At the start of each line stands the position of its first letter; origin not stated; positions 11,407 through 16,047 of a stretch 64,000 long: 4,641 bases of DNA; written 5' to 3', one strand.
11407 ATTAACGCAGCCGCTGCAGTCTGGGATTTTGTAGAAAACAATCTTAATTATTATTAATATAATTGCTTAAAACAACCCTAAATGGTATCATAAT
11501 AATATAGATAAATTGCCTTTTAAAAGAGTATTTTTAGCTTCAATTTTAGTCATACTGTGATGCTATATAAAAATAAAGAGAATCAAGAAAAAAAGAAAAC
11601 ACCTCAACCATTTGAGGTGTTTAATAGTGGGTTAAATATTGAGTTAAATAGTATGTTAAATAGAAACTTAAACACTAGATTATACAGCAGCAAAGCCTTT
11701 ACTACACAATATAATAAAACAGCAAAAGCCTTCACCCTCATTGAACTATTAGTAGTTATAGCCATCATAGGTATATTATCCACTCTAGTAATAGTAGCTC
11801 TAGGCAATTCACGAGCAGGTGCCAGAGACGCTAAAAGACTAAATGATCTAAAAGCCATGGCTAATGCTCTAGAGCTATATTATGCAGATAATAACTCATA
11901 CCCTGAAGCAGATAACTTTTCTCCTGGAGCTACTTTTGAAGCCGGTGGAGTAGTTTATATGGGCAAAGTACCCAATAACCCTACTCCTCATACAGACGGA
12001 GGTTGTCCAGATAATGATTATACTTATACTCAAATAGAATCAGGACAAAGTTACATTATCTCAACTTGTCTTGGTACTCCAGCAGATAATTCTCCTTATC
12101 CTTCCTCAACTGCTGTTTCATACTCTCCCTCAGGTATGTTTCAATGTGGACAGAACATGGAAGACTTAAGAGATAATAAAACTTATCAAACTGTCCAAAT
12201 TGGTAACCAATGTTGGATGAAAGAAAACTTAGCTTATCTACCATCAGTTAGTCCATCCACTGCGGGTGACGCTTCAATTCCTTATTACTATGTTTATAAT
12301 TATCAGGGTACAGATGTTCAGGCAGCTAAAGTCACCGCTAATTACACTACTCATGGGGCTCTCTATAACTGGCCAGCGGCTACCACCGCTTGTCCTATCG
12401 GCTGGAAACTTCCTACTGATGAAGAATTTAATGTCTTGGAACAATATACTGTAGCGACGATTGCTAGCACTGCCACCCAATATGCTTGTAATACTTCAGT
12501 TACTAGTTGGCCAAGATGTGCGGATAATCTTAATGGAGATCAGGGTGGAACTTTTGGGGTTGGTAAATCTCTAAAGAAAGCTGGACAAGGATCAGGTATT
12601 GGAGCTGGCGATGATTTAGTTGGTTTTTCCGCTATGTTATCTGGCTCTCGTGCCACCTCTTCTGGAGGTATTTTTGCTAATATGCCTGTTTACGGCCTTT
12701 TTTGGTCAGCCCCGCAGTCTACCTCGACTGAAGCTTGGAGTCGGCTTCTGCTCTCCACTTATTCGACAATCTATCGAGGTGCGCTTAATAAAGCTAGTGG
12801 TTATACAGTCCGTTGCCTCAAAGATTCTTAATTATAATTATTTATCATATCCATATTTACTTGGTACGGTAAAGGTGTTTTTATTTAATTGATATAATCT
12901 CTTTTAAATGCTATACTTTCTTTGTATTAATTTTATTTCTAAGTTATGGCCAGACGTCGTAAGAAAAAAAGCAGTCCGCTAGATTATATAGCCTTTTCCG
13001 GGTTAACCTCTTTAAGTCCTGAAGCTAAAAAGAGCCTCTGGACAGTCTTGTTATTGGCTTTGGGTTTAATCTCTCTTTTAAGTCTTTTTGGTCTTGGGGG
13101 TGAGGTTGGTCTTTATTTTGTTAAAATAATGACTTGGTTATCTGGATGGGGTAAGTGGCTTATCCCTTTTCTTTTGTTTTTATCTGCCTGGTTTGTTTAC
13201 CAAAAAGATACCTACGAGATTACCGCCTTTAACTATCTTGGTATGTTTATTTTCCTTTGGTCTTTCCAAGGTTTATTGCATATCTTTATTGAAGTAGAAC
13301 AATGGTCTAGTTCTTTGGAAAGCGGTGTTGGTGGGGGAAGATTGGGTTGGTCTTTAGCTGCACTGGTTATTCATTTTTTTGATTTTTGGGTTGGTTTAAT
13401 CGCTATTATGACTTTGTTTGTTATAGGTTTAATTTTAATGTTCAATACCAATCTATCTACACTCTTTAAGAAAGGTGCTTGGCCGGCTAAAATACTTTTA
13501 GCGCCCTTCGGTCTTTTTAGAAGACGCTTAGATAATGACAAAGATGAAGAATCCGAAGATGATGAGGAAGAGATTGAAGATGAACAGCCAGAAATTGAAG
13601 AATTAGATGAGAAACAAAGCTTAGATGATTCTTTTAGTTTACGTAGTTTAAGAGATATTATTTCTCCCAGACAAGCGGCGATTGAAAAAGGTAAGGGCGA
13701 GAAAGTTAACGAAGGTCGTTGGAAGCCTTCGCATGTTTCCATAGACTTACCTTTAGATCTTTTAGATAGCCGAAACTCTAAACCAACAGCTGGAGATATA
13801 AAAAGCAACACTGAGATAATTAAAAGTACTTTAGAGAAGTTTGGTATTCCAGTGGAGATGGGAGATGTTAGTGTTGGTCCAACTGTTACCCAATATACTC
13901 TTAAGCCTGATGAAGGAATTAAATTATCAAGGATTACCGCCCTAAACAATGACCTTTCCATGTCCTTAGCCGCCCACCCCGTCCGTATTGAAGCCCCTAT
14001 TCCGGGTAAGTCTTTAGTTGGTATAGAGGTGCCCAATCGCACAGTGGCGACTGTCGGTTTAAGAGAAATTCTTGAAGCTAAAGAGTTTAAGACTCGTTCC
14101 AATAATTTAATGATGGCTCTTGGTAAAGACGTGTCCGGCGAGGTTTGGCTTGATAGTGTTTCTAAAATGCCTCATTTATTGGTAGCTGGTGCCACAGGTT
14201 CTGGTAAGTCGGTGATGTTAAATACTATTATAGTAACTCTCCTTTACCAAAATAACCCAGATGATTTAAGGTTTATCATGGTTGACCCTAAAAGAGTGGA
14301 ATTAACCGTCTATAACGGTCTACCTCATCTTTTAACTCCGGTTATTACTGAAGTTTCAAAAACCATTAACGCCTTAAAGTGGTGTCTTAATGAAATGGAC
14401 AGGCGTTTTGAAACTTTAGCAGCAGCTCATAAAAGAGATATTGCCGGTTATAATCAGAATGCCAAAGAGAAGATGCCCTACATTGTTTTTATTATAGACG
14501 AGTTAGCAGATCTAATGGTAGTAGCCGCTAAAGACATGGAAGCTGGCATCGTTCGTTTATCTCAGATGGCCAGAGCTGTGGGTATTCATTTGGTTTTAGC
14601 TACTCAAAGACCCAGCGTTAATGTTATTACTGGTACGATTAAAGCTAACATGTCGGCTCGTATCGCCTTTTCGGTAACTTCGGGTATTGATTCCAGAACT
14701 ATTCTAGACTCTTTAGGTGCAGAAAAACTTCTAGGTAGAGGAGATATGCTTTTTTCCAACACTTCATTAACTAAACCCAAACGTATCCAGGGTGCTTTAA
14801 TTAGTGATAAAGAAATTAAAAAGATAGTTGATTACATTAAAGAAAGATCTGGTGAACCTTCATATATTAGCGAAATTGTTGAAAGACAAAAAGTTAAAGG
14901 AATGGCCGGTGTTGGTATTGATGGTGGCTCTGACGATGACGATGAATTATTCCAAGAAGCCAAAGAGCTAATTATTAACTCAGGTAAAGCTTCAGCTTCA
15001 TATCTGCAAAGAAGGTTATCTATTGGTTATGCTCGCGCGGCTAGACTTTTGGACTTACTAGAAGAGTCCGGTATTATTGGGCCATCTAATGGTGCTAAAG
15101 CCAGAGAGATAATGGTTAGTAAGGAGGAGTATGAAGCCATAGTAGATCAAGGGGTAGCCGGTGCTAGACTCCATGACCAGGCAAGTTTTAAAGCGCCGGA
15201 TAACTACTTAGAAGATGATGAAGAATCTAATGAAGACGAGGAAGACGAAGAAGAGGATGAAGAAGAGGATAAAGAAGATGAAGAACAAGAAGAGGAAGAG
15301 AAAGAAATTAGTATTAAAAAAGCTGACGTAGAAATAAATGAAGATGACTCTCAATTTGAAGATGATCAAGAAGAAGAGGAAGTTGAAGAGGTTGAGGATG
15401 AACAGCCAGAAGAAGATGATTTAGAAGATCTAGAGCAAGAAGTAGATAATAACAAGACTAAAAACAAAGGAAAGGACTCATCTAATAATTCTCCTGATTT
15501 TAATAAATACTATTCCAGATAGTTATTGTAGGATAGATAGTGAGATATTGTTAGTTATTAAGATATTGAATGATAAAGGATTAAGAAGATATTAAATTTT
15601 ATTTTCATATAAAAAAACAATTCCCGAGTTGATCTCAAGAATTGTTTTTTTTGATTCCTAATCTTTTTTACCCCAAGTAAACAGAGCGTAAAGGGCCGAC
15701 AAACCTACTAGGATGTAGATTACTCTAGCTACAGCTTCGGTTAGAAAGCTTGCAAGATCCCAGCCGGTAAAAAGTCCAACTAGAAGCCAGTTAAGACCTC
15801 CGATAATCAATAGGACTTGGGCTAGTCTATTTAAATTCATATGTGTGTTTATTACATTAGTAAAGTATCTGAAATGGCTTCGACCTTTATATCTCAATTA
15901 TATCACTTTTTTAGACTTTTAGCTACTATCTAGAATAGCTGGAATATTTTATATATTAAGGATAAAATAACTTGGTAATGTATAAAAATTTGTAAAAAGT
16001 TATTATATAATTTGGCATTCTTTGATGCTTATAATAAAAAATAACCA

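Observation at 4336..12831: Two paralogous prepilin::FISUMP-domain fusion proteins bracketing the flavinylation module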

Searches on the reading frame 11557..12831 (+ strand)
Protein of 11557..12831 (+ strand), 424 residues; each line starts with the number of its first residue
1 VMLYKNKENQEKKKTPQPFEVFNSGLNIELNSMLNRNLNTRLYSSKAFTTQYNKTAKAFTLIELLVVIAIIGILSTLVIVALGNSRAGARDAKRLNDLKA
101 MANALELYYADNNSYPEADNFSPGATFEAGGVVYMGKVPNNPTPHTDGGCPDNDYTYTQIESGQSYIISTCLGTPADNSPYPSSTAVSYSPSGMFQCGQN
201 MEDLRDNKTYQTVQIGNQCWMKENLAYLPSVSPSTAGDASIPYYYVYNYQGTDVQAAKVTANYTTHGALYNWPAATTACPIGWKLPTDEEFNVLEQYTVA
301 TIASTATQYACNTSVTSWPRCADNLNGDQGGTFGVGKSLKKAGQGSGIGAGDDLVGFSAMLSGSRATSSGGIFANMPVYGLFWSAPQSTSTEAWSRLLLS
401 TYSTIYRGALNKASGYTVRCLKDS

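Call 3: search_protein_families(library=ncbifam, proteins=[window:11557-12831:+], max_evalue=1)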
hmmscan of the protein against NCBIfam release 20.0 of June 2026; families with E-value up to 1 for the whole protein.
window:11557-12831:+ (424 aa): 14 families
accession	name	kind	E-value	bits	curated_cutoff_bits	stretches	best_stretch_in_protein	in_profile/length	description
TIGR02145.1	Fib_succ_major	domain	7.6e-29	101.6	41.65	1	201-423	2-176/176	FISUMP domain-containing protein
TIGR01710.1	typeII_sec_gspG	equivalog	2.2e-11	43.9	88.85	1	58-119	2-63/134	type II secretion system major pseudopilin GspG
NF041775.1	typeIV_PilA_Myxo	equivalog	1.2e-07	32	400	1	51-120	5-74/214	type IV pilin protein PilA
TIGR01708.2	typeII_sec_gspH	equivalog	3.1e-07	30.5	80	1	59-98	4-43/169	type II secretion system minor pseudopilin GspH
TIGR02532.1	IV_pilin_GFxxxE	domain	1.7e-06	27.6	16.3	1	57-79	2-24/24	prepilin-type N-terminal cleavage/methylation domain-containing protein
NF040999.1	pilin_ComGC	equivalog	8.4e-06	25.9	75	1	57-121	2-66/84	competence type IV pilus major pilin ComGC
NF041013.1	T4P_ComGE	equivalog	2.6e-05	24.2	49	1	54-94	1-41/83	competence type IV pilus minor pilin ComGE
NF007862.0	PRK10574.1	equivalog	2.9e-05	24.2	138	1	55-109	3-57/145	prepilin peptidase-dependent pilin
TIGR02596.1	TIGR02596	subfamily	0.00032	20.8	70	1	59-87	1-29/196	Verru_Chthon cassette protein D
NF040982.1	ComGD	equivalog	0.01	16.2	70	1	57-81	2-25/139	competence type IV pilus minor pilin ComGD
TIGR02599.1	TIGR02599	subfamily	0.018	14.3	256.5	1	58-93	1-36/361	Verru_Chthon cassette protein C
NF007800.0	PRK10506.1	equivalog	0.024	14.4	158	1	52-77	4-29/163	prepilin peptidase-dependent protein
TIGR01707.1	gspI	equivalog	0.054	14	44.35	1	59-97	2-37/101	type II secretion system minor pseudopilin GspI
NF041002.1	pilin_ComGF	equivalog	0.49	10.6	80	1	57-82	2-27/139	competence type IV pilus minor pilin ComGF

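Call 4: search_protein_families(library=pfam, proteins=[window:11557-12831:+], max_evalue=1)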
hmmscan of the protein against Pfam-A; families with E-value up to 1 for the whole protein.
window:11557-12831:+ (424 aa): 5 families
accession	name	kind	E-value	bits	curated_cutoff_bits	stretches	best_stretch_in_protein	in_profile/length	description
PF09603.15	Fib_succ_major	-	4e-31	109.2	33.9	1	213-422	1-187/187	Fibrobacter succinogenes major domain (Fib_succ_major)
PF07963.17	N_methyl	-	4e-07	29.8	21.2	1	54-78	2-26/27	Prokaryotic N-terminal methylation motif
PF08334.16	T2SSG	-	0.021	15.3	21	1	87-119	7-39/108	Type II secretion system (T2SS), protein G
PF24267.1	HVO_1552_C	-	0.045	14.4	27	1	58-134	12-86/98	HVO_1552, C-terminal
PF16732.10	ComP_DUS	-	0.23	12.8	27.3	1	92-134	13-56/87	Type IV minor pilin ComP, DNA uptake sequence receptor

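Call 19: find_related_loci(query=window:11557-12831:+, collection=genome_contigs, flank=10000)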
Query window:11557-12831:+ (424 aa) in genome_contigs; peptide patterns used: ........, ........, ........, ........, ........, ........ (x = any residue, [..] = any of these).
372 stretches matched a pattern; 340 encode a relative of the query (tblastn E <= 1e-3); the best 80 are kept; 79 distinct loci.
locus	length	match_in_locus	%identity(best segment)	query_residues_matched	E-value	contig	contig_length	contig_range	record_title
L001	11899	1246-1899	41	191-423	3e-48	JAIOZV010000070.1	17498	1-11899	MAG: Bacteroidales bacterium isolate Tobar13m-G16 Tobar13m-C3369, whole genome shotgun sequence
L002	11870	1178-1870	41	183-423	9e-48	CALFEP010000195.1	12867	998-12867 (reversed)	MAG TPA_asm: uncultured Bacteroidetes bacterium isolate SRR3330207_bin.16_CONCOCT_v1.1_MAG genome assembly, contig: ERZ7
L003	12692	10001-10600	40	195-423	9e-47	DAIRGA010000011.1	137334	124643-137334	MAG TPA_asm: Bacteroidales bacterium isolate CTOTU29519 NODE_56_length_137334_cov_11.686099, whole genome shotgun sequen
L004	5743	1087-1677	41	197-424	3e-44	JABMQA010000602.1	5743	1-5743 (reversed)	MAG: Bacteroidetes bacterium isolate bin.444 k141_3067432, whole genome shotgun sequence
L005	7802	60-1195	35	57-423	9e-37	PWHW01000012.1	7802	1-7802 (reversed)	MAG: Candidatus Nealsonbacteria bacterium isolate T1Sed10_111R1 T1-Sed10-C11568, whole genome shotgun sequence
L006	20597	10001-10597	40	203-422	1e-35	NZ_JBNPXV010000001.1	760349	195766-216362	Roseimarinus sediminis strain DSM 28824 Ga0373291_01, whole genome shotgun sequence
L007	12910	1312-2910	33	185-423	9e-31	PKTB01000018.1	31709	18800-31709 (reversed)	MAG: Marinilabiliales bacterium isolate BM703 sc_793, whole genome shotgun sequence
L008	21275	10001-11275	32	203-421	2e-29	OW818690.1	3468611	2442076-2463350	metagenome genome assembly, chromosome: 1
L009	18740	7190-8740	34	201-423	2e-30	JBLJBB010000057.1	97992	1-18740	MAG: Bacteroidales bacterium isolate FCR3224_Bin.10_lim Bin.10.NODE_29_length_97992_cov_8.356729, whole genome shotgun s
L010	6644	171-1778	34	185-423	6e-28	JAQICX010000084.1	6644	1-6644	MAG: Kiritimatiellae bacterium isolate GH20 k119_122850, whole genome shotgun sequence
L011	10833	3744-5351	32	195-423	2e-27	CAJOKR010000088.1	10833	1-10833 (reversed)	uncultured Bacteroidales bacterium isolate Reindeer_1_mag_206 genome assembly, contig: scaffold_18095, whole genome shot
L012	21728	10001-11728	33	184-424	1e-25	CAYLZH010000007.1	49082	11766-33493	MAG TPA_asm: uncultured Bacteroidales bacterium isolate SRP167671_co1_154 genome assembly, contig: NODE_767_length_49082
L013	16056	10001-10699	32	195-423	1e-24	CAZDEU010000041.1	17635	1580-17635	MAG TPA_asm: uncultured Bacteroidales bacterium isolate SRP263991_co4_156 genome assembly, contig: NODE_4540_length_1763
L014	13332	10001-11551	32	188-423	2e-24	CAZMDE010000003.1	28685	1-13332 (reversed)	MAG TPA_asm: uncultured Bacteroidales bacterium isolate SRP272421_co2_298 genome assembly, contig: NODE_3856_length_2868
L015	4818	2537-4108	31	193-423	2e-24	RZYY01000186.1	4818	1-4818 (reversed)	MAG: Sphingobacteriia bacterium isolate INTA.AUR.034 contig-100_9704, whole genome shotgun sequence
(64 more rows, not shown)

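Call 21: find_encoding_contigs(protein=window:11557-12831:+, flank=10000, max_places=4)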
Protein window:11557-12831:+ (424 aa): no gene with exactly this product is on record in the collection.

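Call 80: predict_structure(alignment_id=A2)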
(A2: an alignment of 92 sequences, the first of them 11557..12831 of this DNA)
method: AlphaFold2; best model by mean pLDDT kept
length: 424 residues; sequences in the alignment: 92
mean_pLDDT: 85.1   pTM: 0.70
mean pLDDT of the five models: 85.1, 84.4, 84.0, 83.5, 83.5
residues with pLDDT >= 90: 263; 70-90: 78; 50-70: 61; < 50: 22
segments of 3 or more residues with pLDDT < 50: 1-3, 14-25, 48-52
pLDDT, mean of each block of 10 residues (from residue 1): 53 49 50 58 51 61 93 95 93 95 97 95 96 97 89 91 88 81 80 84 92 92 90 66 79 56 86 95 95 96 95 87 94 97 97 96 89 90 96 97 97 96 86
secondary structure, 60 per line:
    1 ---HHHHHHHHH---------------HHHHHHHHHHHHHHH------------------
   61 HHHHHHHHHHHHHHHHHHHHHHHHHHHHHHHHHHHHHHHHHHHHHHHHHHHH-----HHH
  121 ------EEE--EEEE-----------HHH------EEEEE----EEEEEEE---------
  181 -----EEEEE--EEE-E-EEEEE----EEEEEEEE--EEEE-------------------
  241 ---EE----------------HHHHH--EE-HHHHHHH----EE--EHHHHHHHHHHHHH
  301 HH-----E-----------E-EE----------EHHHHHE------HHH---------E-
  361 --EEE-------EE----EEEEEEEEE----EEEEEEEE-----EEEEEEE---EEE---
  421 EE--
elements in order: H4-12 H28-42 H61-112 E127-129 E132-135 E156-160 E165-171 E186-190 E193-195 E199-203 E208-215 E218-221 H262-266 H272-278 H288-302 H335-339 E363-365 E379-387 E392-399 E405-411 E415-417

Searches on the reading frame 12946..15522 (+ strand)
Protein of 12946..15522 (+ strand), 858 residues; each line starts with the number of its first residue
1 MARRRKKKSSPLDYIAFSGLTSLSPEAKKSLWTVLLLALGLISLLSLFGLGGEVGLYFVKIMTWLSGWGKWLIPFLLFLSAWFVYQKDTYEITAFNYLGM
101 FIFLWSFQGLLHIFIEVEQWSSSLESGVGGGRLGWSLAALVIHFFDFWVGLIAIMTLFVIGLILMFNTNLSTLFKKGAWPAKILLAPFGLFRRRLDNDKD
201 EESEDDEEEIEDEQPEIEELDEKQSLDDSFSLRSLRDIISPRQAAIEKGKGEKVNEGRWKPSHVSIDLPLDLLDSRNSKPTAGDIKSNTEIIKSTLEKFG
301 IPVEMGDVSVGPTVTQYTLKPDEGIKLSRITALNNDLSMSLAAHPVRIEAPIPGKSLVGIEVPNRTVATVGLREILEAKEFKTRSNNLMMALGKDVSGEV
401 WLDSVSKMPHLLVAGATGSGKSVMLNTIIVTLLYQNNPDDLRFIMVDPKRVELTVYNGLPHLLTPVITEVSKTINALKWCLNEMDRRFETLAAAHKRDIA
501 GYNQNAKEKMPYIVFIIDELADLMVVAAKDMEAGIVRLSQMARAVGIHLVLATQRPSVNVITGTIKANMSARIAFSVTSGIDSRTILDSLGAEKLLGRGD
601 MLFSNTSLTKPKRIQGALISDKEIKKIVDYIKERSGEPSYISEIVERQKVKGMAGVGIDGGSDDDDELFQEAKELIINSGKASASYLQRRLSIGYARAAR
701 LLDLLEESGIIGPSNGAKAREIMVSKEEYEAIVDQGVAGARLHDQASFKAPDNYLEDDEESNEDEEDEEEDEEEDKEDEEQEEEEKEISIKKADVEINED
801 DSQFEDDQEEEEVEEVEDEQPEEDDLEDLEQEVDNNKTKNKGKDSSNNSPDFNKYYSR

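Call 46: search_protein_families(library=pfam, proteins=[window:12946-15522:+], max_evalue=0.01)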
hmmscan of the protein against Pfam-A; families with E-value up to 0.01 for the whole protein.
window:12946-15522:+ (858 aa): 10 families
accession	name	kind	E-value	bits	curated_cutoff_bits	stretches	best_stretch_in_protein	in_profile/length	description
PF01580.24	FtsK_SpoIIIE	-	3.4e-59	200.4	24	1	372-558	2-221/221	FtsK/SpoIIIE family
PF17854.6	FtsK_alpha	-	6.3e-28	97.4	22.9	1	270-364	4-101/101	FtsK alpha domain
PF09397.16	FtsK_gamma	-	9.8e-27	92.9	30.6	1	664-724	2-62/63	Ftsk gamma domain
PF13491.11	FtsK_4TM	-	3.7e-07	30.4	23.1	1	50-175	46-168/171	4TM region of DNA translocase FtsK/SpoIIIE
PF12846.13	AAA_10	-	0.0018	17.8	27.5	1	405-451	18-60/362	AAA-like domain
PF00437.27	T2SSE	-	0.002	17.3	24.9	1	410-432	144-166/370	Type II/IV secretion system protein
PF13245.12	AAA_19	-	0.0029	18.2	25.1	1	406-530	9-109/134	AAA domain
PF20703.3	nSTAND1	-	0.003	17.7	27.1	1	401-552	26-158/379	Novel STAND NTPase 1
PF13401.12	AAA_22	-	0.0039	17.9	27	1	410-554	7-123/130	AAA domain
PF25199.1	nSTAND_NTPase5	-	0.0059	16.9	34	0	395-447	27-77/145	Novel STAND NTPase 5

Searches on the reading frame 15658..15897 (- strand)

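Call 46: search_protein_families(library=pfam, proteins=[window:15658-15897:-], max_evalue=0.01)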
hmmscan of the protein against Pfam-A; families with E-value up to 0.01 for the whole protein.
window:15658-15897:- (79 aa): 1 family
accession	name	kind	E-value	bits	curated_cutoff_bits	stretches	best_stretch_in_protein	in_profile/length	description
PF04070.17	DUF378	-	6.5e-15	55.2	25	1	22-73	3-57/60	Domain of unknown function (DUF378)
